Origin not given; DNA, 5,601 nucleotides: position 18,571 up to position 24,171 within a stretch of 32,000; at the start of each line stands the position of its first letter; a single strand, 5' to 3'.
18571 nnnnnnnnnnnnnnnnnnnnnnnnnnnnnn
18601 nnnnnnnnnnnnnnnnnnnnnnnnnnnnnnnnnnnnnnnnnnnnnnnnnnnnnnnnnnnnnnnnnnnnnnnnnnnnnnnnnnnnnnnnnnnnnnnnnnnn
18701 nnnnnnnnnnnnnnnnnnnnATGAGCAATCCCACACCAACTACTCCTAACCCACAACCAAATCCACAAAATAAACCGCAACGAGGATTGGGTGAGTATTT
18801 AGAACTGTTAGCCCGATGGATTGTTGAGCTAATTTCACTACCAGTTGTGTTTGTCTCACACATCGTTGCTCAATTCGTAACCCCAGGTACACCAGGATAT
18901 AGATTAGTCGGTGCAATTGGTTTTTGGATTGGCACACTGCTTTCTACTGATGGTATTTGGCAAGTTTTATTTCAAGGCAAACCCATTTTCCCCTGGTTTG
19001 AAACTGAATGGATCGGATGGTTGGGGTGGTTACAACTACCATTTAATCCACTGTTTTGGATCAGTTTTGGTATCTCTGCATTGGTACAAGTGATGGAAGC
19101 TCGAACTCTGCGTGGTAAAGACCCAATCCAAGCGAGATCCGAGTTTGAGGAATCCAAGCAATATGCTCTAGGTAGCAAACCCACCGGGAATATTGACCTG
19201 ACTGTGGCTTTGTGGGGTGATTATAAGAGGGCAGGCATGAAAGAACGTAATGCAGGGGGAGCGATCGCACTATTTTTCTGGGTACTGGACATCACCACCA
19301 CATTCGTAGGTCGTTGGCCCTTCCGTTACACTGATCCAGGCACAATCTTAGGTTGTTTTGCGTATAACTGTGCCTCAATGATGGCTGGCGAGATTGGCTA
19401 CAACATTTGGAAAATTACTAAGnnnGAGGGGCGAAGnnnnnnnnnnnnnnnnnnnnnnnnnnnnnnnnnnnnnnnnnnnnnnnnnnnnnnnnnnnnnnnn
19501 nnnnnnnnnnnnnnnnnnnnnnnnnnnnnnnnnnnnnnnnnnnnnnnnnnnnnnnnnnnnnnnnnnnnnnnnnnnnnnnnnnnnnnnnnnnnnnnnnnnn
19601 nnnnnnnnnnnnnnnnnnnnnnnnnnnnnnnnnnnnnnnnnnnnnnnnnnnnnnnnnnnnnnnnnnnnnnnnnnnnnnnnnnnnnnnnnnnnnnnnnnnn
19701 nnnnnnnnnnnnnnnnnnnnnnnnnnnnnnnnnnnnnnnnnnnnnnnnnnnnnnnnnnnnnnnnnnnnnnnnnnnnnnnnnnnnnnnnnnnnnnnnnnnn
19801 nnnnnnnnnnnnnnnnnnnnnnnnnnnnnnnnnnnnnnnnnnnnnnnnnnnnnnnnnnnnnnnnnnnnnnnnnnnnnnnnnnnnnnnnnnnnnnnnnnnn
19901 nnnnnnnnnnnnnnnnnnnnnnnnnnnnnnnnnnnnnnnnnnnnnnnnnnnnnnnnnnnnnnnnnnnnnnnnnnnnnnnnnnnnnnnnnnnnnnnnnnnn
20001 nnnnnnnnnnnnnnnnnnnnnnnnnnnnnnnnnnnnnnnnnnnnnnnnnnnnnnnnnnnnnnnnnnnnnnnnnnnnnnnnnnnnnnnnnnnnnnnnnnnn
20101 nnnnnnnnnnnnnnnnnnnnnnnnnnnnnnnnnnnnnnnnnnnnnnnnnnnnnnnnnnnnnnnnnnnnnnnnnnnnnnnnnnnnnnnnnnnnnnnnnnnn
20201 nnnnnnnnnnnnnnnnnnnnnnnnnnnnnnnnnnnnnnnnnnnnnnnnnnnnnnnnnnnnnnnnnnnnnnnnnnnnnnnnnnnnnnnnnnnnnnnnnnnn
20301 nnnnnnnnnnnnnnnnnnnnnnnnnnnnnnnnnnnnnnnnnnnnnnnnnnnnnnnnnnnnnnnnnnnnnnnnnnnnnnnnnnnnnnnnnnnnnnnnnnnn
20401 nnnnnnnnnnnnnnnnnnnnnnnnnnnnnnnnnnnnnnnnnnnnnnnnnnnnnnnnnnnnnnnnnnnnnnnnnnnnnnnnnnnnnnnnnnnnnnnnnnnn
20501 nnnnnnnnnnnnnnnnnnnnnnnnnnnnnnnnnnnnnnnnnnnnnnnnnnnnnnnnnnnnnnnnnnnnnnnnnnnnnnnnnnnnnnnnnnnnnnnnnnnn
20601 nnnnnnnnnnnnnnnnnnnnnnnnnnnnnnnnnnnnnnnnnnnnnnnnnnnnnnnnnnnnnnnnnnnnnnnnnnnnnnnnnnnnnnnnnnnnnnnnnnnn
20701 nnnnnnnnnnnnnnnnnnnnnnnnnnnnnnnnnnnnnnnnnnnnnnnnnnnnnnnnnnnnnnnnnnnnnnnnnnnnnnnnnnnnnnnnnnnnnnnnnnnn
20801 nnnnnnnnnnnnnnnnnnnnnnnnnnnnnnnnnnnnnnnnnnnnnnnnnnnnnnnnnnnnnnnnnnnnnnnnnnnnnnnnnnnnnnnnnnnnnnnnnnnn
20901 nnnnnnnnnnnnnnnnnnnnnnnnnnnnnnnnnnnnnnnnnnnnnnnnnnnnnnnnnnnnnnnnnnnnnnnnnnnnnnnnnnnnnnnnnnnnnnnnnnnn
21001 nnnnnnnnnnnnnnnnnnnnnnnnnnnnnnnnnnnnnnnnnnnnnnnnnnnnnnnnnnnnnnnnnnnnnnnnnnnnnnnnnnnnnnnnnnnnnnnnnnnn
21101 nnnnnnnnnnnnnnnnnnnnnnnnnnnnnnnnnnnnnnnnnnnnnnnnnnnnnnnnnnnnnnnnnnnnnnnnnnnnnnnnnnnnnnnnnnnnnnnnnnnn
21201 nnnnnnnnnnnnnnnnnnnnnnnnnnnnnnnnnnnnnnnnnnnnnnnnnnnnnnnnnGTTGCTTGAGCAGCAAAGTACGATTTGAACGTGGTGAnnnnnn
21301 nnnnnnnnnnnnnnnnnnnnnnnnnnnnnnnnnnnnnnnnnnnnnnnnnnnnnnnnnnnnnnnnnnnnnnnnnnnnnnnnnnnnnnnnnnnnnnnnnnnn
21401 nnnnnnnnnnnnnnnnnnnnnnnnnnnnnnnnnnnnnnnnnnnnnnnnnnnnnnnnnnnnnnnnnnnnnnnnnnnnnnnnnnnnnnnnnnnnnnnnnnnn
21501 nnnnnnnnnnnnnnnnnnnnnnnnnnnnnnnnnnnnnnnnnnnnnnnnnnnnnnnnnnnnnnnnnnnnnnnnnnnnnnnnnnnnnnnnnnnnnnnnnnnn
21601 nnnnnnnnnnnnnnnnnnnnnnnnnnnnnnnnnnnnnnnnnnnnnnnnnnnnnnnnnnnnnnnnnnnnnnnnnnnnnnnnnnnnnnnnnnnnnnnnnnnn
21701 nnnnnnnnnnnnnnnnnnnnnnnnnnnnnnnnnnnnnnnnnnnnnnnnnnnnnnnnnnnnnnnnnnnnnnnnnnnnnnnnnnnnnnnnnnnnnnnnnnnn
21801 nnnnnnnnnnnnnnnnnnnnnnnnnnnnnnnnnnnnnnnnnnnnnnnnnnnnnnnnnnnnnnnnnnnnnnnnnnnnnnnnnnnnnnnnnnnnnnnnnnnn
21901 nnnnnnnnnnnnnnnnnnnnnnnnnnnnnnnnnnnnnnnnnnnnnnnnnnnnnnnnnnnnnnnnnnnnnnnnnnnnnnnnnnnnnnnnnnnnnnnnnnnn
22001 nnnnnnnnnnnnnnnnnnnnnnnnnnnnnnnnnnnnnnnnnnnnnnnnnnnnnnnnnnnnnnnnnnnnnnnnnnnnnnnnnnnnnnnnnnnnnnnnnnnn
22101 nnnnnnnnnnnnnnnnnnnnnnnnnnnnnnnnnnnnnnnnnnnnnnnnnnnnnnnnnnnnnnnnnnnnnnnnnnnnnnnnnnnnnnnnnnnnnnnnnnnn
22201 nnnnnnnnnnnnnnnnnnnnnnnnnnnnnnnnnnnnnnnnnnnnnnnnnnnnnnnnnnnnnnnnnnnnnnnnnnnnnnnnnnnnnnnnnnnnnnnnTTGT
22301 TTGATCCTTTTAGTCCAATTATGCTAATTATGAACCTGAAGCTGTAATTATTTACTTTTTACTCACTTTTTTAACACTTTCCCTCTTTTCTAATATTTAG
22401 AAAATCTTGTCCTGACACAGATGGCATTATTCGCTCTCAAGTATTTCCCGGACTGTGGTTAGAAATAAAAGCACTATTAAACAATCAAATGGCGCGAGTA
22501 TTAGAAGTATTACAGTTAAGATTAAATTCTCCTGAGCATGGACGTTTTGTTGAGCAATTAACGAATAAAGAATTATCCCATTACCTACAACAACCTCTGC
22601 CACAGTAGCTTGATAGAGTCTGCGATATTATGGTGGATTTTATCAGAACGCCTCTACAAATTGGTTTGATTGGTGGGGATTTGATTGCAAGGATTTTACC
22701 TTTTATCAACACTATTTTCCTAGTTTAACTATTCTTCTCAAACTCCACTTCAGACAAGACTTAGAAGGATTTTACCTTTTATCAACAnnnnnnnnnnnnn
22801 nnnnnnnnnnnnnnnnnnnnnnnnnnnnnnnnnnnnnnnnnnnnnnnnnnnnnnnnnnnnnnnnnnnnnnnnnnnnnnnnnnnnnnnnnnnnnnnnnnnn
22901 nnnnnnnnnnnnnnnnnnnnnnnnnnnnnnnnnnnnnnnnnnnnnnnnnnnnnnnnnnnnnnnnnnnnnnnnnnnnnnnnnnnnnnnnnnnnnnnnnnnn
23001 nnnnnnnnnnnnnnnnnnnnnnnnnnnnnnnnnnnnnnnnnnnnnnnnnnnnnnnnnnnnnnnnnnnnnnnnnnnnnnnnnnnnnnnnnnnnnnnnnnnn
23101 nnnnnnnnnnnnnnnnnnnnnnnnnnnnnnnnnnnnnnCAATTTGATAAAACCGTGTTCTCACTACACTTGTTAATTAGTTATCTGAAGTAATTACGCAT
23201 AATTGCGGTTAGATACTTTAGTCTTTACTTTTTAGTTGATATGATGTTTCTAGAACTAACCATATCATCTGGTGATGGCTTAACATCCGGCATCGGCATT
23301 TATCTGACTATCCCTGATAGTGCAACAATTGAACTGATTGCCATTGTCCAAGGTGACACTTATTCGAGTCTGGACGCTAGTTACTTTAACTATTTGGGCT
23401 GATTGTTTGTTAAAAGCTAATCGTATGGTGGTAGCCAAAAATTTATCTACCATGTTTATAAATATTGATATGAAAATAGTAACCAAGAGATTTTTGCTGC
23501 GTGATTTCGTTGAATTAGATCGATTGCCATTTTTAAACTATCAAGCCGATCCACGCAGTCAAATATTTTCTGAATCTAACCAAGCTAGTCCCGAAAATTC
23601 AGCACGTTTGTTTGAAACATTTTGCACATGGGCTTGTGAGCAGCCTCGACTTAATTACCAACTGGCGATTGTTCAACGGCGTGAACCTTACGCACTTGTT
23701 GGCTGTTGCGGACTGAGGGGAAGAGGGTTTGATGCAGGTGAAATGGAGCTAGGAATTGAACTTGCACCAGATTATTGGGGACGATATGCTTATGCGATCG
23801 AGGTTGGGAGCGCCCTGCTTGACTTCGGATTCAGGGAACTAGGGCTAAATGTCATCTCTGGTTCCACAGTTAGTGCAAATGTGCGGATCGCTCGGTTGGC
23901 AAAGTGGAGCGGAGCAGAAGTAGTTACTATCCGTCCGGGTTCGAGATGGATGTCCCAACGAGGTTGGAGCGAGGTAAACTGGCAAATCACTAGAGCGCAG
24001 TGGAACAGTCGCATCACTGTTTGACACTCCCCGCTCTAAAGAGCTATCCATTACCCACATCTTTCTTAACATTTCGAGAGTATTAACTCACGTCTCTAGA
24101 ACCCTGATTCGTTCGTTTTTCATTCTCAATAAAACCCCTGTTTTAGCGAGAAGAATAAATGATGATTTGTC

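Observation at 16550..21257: Candidate non-canonical DNA-transfer module ending in a membrane-anchored FtsK/TraB-like ATPase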

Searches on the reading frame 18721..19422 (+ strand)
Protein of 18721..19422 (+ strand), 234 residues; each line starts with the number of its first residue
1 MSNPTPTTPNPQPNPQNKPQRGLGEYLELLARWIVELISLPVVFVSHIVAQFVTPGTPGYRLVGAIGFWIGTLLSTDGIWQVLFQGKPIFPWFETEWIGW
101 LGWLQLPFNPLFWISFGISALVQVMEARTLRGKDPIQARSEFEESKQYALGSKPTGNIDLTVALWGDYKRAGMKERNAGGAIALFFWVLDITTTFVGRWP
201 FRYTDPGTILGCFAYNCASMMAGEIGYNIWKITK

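Call 5: search_protein_families(library=pfam, proteins=[window:18721-19422:+], max_evalue=1)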
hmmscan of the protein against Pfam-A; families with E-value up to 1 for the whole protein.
window:18721-19422:+ (234 aa): 1 family
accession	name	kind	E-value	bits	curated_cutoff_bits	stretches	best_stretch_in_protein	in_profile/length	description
PF22778.2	VCPO_2nd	-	0.033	14.6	27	1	100-181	61-143/177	VCPO second helical-bundle domain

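Call 7: search_protein_families(library=ncbifam, proteins=[window:18721-19422:+], max_evalue=1)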
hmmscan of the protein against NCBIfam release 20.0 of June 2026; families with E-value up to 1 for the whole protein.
window:18721-19422:+ (234 aa): 0 families

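Call 8: search_protein_families(library=phrogs, proteins=[window:18721-19422:+], max_evalue=1)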
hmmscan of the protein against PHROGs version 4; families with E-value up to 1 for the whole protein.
window:18721-19422:+ (234 aa): 0 families

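Call 37: search_protein_families(library=padloc, proteins=[window:18721-19422:+], max_evalue=0.1)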
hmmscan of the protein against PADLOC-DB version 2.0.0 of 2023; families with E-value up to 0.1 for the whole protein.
window:18721-19422:+ (234 aa): 0 families

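Call 58: find_homologous_proteins(query=window:18721-19422:+, max_evalue=0.001)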
Query window:18721-19422:+ (234 aa): 97 proteins with E <= 0.001 among 366 candidates.
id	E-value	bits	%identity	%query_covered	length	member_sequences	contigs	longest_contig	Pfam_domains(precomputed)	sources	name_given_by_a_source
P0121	8.6e-145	499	90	94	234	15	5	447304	-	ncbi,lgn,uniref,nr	ncbi:hypothetical protein NOS3756_59490 (plasmid) [Nostoc sp. NIES-3756]|uniref:hypothetical protein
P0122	1.1e-136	472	85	100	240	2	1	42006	-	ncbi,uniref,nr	ncbi:hypothetical protein [Anabaena azotica]|uniref:Uncharacterized protein n=1 Tax=Anabaena azotica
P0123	4.8e-136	470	86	100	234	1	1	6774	-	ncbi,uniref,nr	ncbi:hypothetical protein A6770_39460 [Nostoc minutum NIES-26]|uniref:Uncharacterized protein n=1 Ta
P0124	3.6e-133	461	84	100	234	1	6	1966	-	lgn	-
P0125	1.1e-131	456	83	99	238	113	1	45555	-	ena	-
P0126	1.7e-126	439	80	97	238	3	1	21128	-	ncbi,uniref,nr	ncbi:hypothetical protein A6770_35485 [Nostoc minutum NIES-26]|uniref:Uncharacterized protein n=1 Ta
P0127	2.8e-124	432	96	82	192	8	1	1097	-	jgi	jgi:hypothetical protein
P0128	3.2e-123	428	78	100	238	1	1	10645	-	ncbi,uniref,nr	ncbi:hypothetical protein I8752_22870 [Nostocaceae cyanobacterium CENA369]|uniref:Uncharacterized pr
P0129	7.1e-122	424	77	98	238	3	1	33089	-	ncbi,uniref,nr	ncbi:hypothetical protein [Nostoc sp. FACHB-145]|uniref:hypothetical protein n=1 Tax=Nostoc sp. FACH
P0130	2.2e-121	422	76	100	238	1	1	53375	-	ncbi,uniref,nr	ncbi:hypothetical protein [Nostoc sp. FACHB-190]|uniref:hypothetical protein n=1 Tax=Nostoc sp. FACH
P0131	5.2e-120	418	76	98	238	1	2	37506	-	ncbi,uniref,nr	ncbi:hypothetical protein H6G76_29195 [Nostoc sp. FACHB-152]|uniref:hypothetical protein n=1 Tax=unc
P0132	9.9e-120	417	75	100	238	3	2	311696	-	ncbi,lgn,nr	ncbi:hypothetical protein NIES2109_61310 (plasmid) [Nostoc sp. HK-01]|nr:hypothetical protein NIES21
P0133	1.0e-116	407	75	95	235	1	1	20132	-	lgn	-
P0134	3.6e-115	402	76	95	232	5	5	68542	-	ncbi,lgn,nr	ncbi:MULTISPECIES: hypothetical protein [unclassified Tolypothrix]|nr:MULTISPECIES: hypothetical pro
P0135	9.8e-115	400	74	96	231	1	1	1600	-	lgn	-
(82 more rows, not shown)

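Call 68: predict_structure(alignment_id=A3)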
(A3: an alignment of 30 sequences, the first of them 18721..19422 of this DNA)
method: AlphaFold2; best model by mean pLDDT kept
length: 234 residues; sequences in the alignment: 30
mean_pLDDT: 66.2   pTM: 0.53
mean pLDDT of the five models: 66.2, 65.9, 62.8, 59.5, 56.2
residues with pLDDT >= 90: 1; 70-90: 102; 50-70: 90; < 50: 41
segments of 3 or more residues with pLDDT < 50: 1-22, 130-132, 148-150, 171-175
pLDDT, mean of each block of 10 residues (from residue 1): 36 37 52 59 63 64 75 85 85 81 86 86 71 50 50 54 53 51 74 81 83 82 68 59
secondary structure, 60 per line:
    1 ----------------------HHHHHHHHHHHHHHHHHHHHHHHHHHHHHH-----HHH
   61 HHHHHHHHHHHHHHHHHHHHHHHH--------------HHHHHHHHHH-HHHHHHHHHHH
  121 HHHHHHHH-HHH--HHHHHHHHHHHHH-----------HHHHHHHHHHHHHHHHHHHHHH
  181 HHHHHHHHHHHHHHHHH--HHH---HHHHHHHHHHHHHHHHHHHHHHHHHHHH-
elements in order: H23-52 H58-84 H99-108 H110-128 H135-147 H159-197 H206-233

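Call 70: fold_search(model_id=the predicted structure, library=pdb)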
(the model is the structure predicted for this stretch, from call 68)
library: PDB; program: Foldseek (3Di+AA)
matches with E <= 10: 155; with E <= 0.001: 0
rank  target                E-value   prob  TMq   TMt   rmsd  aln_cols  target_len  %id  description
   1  9f63                  1.9e+00  0.07  0.18  0.12  18.2       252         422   16  Crystal structure of Saccharomyces cerevisiae pH nine-sensitive protein 1 (PNS1) (released 2024-05-15)
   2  9rcv_E                2.0e+00  0.11  0.24  0.11  15.3       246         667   14  Structure of the Human Peptide-Loading Complex Arrested by HCMV US6 (released 2025-12-03)
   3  8w1z_B                2.2e+00  0.06  0.16  0.09  20.7       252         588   13  Structure of a LGR dimer from Caenorhabditis elegans in apo state (released 2025-12-24)
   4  9k29_F                2.4e+00  0.09  0.21  0.20  17.9       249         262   12  Structure of the Salmonella flagellar FliPQR complex reconstituted in the peptidisc (released 2025-08-06)
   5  4tql_B                2.5e+00  0.07  0.18  0.18  22.4       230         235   11  Computationally designed three helix bundle (released 2014-10-15)
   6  8dmm_A                2.5e+00  0.06  0.20  0.11  18.7       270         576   12  Structure of the vanadate-trapped MsbA bound to KDL (released 2022-12-14)
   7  9div_E                2.6e+00  0.11  0.17  0.28  18.1       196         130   12  The crystal structure of de novo designed ChuA binding protein C8 (released 2025-05-21)
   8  9cus_D                2.6e+00  0.06  0.18  0.08  17.3       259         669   12  BmrCD in the outward-facing conformation bound to Hoechsts (released 2025-08-13)
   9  8d9p                  2.8e+00  0.10  0.21  0.24  16.2       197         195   13  De Novo Photosynthetic Reaction Center Protein Equipped with Heme B and Mn(II) cations (released 2022-09-28)
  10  9nox_A                2.8e+00  0.03  0.14  0.14  20.9       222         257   15  Transmembrane domains of the human TAS1R2 sweet receptor subunit in complex with miniGs/gust25 (released 2025-05-14)
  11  9jr2_R                3.1e+00  0.04  0.17  0.13  23.0       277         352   14  Cryo-EM structure of PTH-PTH1R-Gq (upright state) (released 2024-10-16)
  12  9n63_A                3.1e+00  0.04  0.16  0.09  17.9       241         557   12  Transporter associated with antigen processing (TAP) EQ mutant bound to ATP in the outward-facing open state (released 2025-09-03)
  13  7xzi_B                3.1e+00  0.04  0.12  0.16  21.7       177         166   12  Cryo-EM structure of TOC-TIC supercomplex from Chlamydomonas reinhardtii (released 2023-01-11)
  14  2wcd_A                3.1e+00  0.04  0.14  0.12  29.9       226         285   15  Crystal structure of the assembled cytolysin A pore (released 2009-05-05)
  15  9ocj_B                3.1e+00  0.04  0.16  0.09  26.6       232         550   12  Transporter associated with antigen processing (TAP) bound to the viral protein CPXV012 in the outward-facing open sta (released 2025-09-10)
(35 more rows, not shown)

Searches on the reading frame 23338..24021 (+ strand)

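Call 11: search_protein_families(library=pfam, proteins=[window:23338-24021:+], max_evalue=0.01)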
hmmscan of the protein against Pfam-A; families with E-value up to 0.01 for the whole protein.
window:23338-24021:+ (228 aa): 1 family
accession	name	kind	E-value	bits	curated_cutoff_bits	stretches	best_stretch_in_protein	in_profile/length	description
PF13302.13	Acetyltransf_3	-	3.3e-20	73.6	25.4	1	51-193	1-137/138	Acetyltransferase (GNAT) domain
